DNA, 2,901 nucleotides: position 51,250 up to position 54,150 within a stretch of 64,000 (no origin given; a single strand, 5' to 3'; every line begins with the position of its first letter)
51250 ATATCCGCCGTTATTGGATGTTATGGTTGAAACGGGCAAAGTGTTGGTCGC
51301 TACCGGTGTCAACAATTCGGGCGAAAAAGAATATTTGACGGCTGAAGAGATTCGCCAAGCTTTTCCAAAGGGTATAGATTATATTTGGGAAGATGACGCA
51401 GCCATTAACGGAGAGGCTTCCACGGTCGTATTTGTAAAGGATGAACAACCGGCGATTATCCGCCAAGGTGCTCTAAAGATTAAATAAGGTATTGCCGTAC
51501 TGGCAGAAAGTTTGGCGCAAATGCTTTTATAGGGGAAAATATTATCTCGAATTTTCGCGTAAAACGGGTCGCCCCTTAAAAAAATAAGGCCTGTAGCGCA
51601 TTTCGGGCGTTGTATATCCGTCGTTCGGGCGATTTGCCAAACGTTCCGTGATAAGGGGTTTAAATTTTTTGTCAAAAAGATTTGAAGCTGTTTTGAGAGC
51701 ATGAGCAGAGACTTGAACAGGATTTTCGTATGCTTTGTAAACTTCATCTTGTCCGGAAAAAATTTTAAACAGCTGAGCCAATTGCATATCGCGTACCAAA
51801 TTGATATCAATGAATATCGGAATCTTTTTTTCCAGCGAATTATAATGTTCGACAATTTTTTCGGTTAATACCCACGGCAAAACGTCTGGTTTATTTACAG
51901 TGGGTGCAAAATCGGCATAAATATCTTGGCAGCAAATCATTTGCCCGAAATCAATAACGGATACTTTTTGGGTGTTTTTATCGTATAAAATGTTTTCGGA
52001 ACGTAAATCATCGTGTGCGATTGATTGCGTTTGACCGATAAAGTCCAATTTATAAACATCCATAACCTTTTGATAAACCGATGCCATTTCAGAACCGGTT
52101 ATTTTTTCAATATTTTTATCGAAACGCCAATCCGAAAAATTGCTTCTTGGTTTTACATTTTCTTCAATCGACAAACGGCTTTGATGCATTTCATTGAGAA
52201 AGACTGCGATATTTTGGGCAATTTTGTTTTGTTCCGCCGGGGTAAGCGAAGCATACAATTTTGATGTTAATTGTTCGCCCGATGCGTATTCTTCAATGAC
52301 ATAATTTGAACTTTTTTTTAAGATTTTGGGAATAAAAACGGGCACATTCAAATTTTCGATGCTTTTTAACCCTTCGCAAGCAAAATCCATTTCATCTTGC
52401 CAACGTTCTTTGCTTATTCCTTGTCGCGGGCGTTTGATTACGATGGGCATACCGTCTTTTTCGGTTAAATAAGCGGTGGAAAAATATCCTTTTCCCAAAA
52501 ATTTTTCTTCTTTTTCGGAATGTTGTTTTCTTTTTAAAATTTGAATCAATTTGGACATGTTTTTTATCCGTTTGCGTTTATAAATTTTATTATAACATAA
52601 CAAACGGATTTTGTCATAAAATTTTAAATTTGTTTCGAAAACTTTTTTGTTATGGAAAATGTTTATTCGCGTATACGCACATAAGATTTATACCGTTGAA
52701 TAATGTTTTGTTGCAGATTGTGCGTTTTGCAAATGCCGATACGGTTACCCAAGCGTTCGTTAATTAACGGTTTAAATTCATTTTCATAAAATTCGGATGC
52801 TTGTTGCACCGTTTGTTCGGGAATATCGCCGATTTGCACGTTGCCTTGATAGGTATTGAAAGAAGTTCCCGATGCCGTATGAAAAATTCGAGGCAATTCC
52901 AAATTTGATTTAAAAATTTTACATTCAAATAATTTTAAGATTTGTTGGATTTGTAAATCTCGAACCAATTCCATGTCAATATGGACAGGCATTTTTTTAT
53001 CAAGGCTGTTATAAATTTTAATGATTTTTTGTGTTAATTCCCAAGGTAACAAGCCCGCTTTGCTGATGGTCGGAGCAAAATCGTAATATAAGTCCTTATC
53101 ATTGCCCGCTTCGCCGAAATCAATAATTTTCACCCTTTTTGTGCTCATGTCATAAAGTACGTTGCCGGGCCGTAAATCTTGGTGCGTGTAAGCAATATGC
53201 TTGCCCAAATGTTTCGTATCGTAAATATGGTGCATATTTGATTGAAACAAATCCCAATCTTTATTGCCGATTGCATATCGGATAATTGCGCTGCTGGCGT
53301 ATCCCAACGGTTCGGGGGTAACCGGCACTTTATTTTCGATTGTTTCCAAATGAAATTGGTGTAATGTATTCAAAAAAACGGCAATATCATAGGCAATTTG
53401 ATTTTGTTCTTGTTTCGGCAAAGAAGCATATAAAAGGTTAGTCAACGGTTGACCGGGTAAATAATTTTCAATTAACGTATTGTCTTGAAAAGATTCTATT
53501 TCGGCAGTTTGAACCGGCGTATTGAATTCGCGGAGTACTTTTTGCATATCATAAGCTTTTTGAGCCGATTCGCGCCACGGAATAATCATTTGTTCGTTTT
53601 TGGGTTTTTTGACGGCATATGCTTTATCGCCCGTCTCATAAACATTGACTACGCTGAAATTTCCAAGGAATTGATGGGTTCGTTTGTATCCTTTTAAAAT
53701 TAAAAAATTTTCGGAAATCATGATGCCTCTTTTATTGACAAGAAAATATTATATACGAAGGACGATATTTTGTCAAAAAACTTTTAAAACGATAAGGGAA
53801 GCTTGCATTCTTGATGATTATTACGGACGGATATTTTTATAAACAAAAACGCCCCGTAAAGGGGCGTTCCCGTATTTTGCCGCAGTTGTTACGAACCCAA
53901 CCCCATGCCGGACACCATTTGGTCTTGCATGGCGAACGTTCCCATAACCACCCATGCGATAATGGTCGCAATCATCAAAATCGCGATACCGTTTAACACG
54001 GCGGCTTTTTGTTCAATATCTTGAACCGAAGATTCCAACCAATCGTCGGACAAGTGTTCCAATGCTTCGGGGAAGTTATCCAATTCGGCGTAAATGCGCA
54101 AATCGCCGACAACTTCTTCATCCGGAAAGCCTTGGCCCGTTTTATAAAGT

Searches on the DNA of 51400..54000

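Call 62: search_rna_families(source=window, start=51400, end=54000, threshold=evalue, max_evalue=1)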
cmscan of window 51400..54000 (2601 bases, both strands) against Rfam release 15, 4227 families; matches with E-value up to 1: 0.
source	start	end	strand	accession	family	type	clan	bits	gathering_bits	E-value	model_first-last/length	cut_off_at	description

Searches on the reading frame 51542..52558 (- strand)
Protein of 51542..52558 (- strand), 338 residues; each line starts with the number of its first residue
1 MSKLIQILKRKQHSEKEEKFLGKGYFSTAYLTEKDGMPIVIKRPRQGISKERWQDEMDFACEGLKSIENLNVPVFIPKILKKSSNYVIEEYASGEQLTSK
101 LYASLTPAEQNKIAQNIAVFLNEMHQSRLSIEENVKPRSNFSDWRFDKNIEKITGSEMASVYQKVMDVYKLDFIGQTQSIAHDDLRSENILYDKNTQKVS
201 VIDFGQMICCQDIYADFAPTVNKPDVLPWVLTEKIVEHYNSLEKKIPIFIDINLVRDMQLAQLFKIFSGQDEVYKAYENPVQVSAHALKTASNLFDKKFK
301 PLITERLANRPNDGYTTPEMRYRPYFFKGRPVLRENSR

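Call 3: search_protein_families(library=pfam, proteins=[window:51542-52558:-], max_evalue=1)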
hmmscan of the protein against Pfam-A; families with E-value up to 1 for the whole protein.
window:51542-52558:- (338 aa): 8 families
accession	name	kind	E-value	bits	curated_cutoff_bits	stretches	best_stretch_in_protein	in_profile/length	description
PF00069.31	Pkinase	-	9.1e-11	42.1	31.7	2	171-207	111-145/263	Protein kinase domain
PF01636.29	APH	-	1.1e-10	42.1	23.2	1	20-222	4-211/239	Phosphotransferase enzyme family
PF07714.23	PK_Tyr_Ser-Thr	-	1.4e-07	31.6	23.1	1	19-210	5-152/258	Protein tyrosine and serine/threonine kinase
PF01633.27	Choline_kinase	-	1e-06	28.8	29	1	75-204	56-188/300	Choline/ethanolamine kinase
PF03109.22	ABC1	-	5.5e-05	22.9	22.9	2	155-209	165-216/244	ABC1 atypical kinase-like domain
PF19974.5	TCAD9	-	0.00023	20.9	40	1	148-218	267-335/429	Ternary complex associated domain 9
PF22303.2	OspG_kinase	-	0.01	16.3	27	1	177-207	100-130/152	Protein kinase OspG, kinase domain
PF21179.3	BldD-like_C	-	0.099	12.9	27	1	162-198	23-59/70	DNA-binding protein BldD-like, C-terminal domain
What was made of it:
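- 51542..52558 (-): kinB: 338-aa paralog (35% identical to kinA), same fold, GKGYFS Gly-rich loop. PF01636 42.1 bits (call 3).
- On Secreted effector kinases (LegK1, XopAU, OspG): OspG_kinase 16.3 against 27 (call 3).
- Closest known: Eukaryotic-type. Different: Pkinase matches only about 30-37 residues (call 3).
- PF01636 is above its cut-off for both proteins (call 3).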

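Call 4: search_protein_families(library=ncbifam, proteins=[window:51542-52558:-], max_evalue=1)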
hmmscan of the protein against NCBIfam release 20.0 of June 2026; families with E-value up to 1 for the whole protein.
window:51542-52558:- (338 aa): 15 families
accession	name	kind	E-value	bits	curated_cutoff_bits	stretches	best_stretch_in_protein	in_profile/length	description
NF033692.1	APH_2pp_I_a_f_h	exception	2.4e-09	37.1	475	1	19-218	17-218/290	APH(2'')-Ia/If/Ih family aminoglycoside O-phosphotransferase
NF000015.3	APH_2pp_IIa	exception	1.2e-08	34.4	625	1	15-207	18-214/299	aminoglycoside O-phosphotransferase APH(2'')-IIa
NF000498.2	APH_2pp_If_Ih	exception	1.3e-08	34.7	600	1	19-220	19-222/297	APH(2'')-If/Ih family aminoglycoside O-phosphotransferase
NF000132.2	APH_2pp_Ig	exception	1.4e-08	34.4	620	1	40-218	47-231/306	aminoglycoside O-phosphotransferase APH(2'')-Ig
NF041446.1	APH_2pp_Ii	exception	1.4e-07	31.3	625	1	19-221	19-223/297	aminoglycoside O-phosphotransferase APH(2'')-Ii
NF000076.3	APH_2pp_Ie_IVa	exception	4.5e-07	29.5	600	1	94-275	100-285/301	APH(2'')-Ie/IVa family aminoglycoside O-phosphotransferase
NF000508.1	APH_2pp_Ia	exception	8.2e-06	25.6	600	1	21-219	7-207/277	aminoglycoside O-phosphotransferase APH(2'')-Ia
NF003558.0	PRK05231.1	equivalog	2.3e-05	23.5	271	1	54-222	58-229/322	homoserine kinase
NF043056.1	T4SS_LegK1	equivalog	8.5e-05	21.3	550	2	82-143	297-359/516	Dot/Icm T4SS effector kinase LegK1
NF011460.0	PRK14879.1-1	equivalog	0.0011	18.2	199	1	177-213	127-163/232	Kae1-associated kinase Bud32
TIGR03724.2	arch_bud32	equivalog_domain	0.0022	17.5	125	1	177-205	103-129/193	KEOPS complex kinase/ATPase Bud32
NF038151.1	lanthi_synth_III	equivalog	0.0062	15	575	1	178-204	355-380/833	class III lanthionine synthetase LanKC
NF002475.0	PRK01723.1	equivalog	0.016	14.2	142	1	178-206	162-189/241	3-deoxy-D-manno-octulosonic acid kinase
NF033483.0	PknB_PASTA_kin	equivalog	0.025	13.6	450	1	177-205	125-152/563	Stk1 family PASTA domain-containing Ser/Thr kinase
NF050110.1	TransRegBldD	equivalog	0.031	14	250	1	161-199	105-143/162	transcriptional regulator BldD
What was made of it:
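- On APH(2'') aminoglycoside resistance enzymes: The other APH(2'') models score 17-35 bits against 600-625 (call 4).
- Closest known: APH. Different: NCBIfam APH(2'') models score 25-37 bits against cut-offs of 475-625 (call 4).
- The homoserine kinase model scores 23.5 versus a cut-off of 271 (call 4).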

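Call 49: search_protein_families(library=padloc, proteins=[window:51542-52558:-], max_evalue=0.01)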
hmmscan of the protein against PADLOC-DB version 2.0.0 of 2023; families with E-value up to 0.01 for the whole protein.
window:51542-52558:- (338 aa): 10 families
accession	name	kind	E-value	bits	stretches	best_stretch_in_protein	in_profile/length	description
PDLC04047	PD-T4-6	-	8e-10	36.3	2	19-129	16-132/327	-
PDLC04045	PD-T4-6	-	8.9e-07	26.2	1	162-206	145-186/350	-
PDLC04053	PD-T4-6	-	5.2e-06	24.1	0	176-206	127-157/311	-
PDLC04138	mad6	-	1.8e-05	21.9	1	177-212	469-503/659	mads_6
PDLC04044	PD-T4-6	-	2.9e-05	21.4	1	171-207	151-186/372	-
PDLC04042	PD-T4-6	-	5.1e-05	21.1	0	159-205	112-154/292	-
PDLC04059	PD-T4-6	-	7.1e-05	20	1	178-207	129-158/433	-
PDLC04062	PD-T4-6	-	0.00017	18.8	0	161-206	142-184/450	-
PDLC04048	PD-T4-6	-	0.0053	14.2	0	176-206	128-157/354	-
PDLC04060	PD-T4-6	-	0.0076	13.2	0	177-205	126-153/486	-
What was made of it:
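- On Anti-phage defence kinases (PADLOC PD-T4-6; Pfam TCAD9): Best PD-T4-6 hit is 36 bits over the kinB N-lobe only; the other hits are 13-26 bits over the catalytic loop (call 49).
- Weak PADLOC hits to PD-T4-6 models (best E 8e-10, 36 bits, kinB N-lobe) and to mad6 (call 49).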

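Call 65: search_dna_similar(query=window:51542-52558:-, collection=phages, mode=protein, max_evalue=0.00001, max_rows=10)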
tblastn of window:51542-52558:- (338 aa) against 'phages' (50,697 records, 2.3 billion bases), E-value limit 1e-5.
No match.

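Call 81: predict_structure(alignment_id=A7)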
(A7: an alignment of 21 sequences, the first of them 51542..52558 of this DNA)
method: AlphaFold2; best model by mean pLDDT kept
length: 338 residues; sequences in the alignment: 21
mean_pLDDT: 83.1   pTM: 0.83
mean pLDDT of the five models: 83.1, 80.6, 79.1, 78.6, 74.2
residues with pLDDT >= 90: 141; 70-90: 146; 50-70: 26; < 50: 25
segments of 3 or more residues with pLDDT < 50: 6-15, 326-338
pLDDT, mean of each block of 10 residues (from residue 1): 47 61 87 90 91 88 87 93 92 91 96 98 93 70 81 93 81 80 89 96 84 87 76 95 89 89 89 83 84 94 88 65 54 32
secondary structure, 60 per line:
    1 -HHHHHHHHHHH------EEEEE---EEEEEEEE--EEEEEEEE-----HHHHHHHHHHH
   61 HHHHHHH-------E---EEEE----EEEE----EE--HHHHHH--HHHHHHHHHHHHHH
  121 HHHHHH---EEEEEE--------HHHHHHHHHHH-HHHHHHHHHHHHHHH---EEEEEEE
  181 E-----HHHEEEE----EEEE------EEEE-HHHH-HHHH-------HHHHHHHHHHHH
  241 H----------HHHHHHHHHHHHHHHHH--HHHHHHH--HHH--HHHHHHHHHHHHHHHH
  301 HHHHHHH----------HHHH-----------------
elements in order: H2-12 E19-23 E27-34 E37-44 H50-67 E79-82 E87-90 H99-104 H107-126 E130-135 H144-154 H156-170 E174-181 E190-193 E198-201 E208-211 H213-216 H218-221 H229-241 H252-268 H271-277 H285-307 H318-321
